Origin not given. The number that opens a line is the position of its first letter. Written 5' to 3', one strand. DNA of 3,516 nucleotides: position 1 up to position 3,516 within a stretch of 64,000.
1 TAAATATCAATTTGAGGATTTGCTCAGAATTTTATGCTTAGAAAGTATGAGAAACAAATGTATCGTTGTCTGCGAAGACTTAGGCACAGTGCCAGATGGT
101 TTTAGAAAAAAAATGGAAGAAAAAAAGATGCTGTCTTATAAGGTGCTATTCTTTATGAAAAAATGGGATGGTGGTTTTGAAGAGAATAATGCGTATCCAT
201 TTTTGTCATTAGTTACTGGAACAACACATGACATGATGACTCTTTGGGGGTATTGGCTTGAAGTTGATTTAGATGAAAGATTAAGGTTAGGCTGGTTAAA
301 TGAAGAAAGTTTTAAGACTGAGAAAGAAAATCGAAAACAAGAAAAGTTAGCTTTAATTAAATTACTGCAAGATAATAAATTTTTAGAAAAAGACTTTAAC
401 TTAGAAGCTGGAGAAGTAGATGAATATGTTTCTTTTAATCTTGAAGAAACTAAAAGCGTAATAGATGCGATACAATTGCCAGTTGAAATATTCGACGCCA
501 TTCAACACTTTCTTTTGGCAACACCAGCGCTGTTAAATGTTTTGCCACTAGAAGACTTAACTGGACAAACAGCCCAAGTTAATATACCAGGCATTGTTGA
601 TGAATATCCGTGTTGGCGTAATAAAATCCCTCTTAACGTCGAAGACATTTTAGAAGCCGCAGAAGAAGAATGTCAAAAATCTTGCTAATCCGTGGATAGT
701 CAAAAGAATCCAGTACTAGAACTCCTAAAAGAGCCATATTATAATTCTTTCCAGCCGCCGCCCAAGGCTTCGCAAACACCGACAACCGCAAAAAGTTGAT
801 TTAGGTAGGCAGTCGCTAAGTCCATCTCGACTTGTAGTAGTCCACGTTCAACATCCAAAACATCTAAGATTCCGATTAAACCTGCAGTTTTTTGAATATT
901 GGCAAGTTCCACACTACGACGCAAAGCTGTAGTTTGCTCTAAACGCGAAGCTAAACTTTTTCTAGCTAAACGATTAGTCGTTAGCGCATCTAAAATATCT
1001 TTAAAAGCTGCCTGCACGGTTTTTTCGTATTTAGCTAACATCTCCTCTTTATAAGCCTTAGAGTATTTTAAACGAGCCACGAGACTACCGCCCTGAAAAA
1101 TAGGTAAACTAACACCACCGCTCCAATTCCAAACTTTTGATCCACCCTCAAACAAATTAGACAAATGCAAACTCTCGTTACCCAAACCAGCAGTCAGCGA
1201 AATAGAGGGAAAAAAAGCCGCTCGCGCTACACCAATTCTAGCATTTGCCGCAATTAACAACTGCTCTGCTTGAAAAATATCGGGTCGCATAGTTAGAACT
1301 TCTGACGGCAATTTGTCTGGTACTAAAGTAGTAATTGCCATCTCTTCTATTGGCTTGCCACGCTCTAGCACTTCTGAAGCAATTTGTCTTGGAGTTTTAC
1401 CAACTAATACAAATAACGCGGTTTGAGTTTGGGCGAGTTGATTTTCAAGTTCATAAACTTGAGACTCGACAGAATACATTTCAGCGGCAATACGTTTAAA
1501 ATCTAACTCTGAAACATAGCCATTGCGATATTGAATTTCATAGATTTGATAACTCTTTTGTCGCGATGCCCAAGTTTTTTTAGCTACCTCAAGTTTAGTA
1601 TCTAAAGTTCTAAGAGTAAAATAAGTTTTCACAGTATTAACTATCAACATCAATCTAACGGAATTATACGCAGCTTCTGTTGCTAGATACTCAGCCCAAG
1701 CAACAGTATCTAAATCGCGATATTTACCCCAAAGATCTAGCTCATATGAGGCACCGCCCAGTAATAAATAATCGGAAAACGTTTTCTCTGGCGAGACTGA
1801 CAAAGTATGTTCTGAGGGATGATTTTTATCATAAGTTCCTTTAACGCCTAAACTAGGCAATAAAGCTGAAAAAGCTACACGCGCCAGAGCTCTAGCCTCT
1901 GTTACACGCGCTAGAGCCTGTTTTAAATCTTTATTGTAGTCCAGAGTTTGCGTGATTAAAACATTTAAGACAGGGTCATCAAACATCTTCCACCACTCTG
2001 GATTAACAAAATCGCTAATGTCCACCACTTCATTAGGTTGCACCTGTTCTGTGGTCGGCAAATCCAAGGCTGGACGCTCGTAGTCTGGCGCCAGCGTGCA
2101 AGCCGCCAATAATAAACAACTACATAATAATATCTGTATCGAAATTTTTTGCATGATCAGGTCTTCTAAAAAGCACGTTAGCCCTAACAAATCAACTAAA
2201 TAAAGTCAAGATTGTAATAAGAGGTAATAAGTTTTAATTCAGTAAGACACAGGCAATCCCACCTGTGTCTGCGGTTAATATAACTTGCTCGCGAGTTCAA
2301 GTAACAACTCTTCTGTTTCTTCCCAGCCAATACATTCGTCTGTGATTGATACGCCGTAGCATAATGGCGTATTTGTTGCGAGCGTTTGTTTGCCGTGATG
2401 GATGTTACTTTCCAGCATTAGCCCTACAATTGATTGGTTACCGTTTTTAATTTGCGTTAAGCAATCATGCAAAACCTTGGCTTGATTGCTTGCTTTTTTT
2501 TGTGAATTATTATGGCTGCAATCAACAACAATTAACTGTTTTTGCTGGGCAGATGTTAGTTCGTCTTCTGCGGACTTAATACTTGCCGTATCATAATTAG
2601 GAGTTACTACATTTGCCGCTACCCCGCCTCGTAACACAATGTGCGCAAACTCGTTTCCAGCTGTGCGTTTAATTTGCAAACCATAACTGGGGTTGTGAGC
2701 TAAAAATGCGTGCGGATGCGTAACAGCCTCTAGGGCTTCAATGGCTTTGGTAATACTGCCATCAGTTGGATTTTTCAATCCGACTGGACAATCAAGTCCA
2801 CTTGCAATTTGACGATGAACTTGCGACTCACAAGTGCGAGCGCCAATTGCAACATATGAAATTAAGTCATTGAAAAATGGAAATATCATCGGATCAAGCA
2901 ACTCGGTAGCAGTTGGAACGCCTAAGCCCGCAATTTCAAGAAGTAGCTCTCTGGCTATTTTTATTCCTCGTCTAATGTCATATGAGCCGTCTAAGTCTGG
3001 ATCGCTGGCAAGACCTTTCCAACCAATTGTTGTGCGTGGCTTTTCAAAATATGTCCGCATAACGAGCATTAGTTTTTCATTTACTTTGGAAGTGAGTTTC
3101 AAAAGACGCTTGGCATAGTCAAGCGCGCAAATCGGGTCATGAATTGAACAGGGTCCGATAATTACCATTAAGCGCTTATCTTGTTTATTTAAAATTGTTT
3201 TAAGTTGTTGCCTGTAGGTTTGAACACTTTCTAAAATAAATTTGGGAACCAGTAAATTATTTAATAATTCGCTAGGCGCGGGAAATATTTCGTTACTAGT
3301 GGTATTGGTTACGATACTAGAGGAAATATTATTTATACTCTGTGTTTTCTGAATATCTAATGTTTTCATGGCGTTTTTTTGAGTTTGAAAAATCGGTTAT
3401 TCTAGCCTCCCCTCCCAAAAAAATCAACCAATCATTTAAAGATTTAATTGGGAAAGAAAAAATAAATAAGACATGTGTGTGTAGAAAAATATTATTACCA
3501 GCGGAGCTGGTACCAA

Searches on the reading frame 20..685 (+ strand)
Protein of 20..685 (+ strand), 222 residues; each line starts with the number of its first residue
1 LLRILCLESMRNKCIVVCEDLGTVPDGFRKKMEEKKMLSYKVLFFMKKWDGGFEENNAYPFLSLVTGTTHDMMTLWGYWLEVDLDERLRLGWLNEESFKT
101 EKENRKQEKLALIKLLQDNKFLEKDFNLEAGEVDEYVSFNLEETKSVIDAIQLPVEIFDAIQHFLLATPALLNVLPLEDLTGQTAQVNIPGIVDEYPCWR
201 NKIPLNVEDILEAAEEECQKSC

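Call 18: search_protein_families(library=pfam, proteins=[window:20-685:+], max_evalue=0.0001)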
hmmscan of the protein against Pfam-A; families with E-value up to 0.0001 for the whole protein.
window:20-685:+ (222 aa): 1 family
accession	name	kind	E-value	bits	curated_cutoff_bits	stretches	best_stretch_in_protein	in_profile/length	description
PF02446.23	Glyco_hydro_77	-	4.2e-25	89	25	1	3-204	312-460/465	4-alpha-glucanotransferase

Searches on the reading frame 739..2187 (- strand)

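Call 18: search_protein_families(library=pfam, proteins=[window:739-2187:-], max_evalue=0.0001)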
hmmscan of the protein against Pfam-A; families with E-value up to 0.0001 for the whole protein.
window:739-2187:- (482 aa): 1 family
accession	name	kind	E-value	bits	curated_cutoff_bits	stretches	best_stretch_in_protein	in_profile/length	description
PF02321.23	OEP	-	1.7e-44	152.3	22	2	292-466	3-177/187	Outer membrane efflux protein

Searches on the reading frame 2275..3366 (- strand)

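Call 18: search_protein_families(library=pfam, proteins=[window:2275-3366:-], max_evalue=0.0001)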
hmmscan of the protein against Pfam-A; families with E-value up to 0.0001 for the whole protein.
window:2275-3366:- (363 aa): 1 family
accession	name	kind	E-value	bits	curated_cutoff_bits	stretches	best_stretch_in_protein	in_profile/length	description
PF00793.26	DAHP_synth_1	-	1.1e-75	254.5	25.5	1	57-354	9-268/270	DAHP synthetase I family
